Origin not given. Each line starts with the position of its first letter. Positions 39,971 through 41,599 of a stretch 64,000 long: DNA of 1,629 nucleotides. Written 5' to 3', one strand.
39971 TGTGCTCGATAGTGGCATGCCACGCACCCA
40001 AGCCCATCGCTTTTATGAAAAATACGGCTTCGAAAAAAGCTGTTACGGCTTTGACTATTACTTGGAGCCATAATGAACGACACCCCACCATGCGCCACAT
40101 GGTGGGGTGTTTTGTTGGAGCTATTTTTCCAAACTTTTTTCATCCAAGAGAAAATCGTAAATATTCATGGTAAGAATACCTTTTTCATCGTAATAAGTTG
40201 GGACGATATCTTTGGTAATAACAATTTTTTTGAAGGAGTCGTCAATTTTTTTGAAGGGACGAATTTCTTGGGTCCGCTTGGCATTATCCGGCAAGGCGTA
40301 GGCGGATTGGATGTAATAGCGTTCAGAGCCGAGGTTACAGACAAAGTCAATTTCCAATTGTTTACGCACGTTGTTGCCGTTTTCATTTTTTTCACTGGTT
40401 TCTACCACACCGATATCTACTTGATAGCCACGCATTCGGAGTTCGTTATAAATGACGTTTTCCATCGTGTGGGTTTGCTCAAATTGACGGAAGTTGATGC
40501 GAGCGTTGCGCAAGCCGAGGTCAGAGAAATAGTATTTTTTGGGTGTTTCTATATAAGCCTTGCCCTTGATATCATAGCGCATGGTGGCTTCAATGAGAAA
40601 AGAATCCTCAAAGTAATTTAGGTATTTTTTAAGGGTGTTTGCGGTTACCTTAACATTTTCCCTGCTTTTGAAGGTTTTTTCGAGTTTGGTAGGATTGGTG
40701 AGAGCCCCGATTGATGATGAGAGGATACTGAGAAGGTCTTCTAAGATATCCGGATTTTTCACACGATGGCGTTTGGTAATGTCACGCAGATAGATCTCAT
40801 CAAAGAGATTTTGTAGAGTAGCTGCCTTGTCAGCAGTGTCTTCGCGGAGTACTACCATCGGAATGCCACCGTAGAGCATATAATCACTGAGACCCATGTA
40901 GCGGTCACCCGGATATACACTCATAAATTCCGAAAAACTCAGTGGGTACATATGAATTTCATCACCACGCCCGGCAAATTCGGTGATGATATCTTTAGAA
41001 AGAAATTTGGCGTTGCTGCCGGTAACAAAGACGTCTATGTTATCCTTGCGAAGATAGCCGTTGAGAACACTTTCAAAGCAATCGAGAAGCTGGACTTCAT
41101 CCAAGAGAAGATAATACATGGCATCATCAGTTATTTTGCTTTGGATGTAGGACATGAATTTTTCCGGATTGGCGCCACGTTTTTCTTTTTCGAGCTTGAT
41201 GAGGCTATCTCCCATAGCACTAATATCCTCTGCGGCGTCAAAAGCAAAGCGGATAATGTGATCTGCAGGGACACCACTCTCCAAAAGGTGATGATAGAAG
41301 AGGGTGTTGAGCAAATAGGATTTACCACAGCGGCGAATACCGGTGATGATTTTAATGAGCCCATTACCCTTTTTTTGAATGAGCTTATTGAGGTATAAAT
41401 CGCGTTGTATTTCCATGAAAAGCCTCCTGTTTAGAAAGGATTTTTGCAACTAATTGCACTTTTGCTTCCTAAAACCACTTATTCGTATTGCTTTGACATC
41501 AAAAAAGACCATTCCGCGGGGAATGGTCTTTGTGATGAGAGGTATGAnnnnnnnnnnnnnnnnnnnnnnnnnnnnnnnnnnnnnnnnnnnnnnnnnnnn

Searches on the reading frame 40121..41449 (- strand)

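Call 16: search_protein_families(library=pfam, proteins=[window:40121-41449:-], max_evalue=0.001)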
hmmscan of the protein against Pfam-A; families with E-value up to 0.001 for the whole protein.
window:40121-41449:- (442 aa): 2 families
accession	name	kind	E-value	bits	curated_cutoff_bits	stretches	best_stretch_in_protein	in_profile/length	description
PF13173.12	AAA_14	-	4e-29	101.7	27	1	32-176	4-129/129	AAA domain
PF13635.12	DUF4143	-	6.1e-18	65.5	28.1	1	222-381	2-156/160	Domain of unknown function (DUF4143)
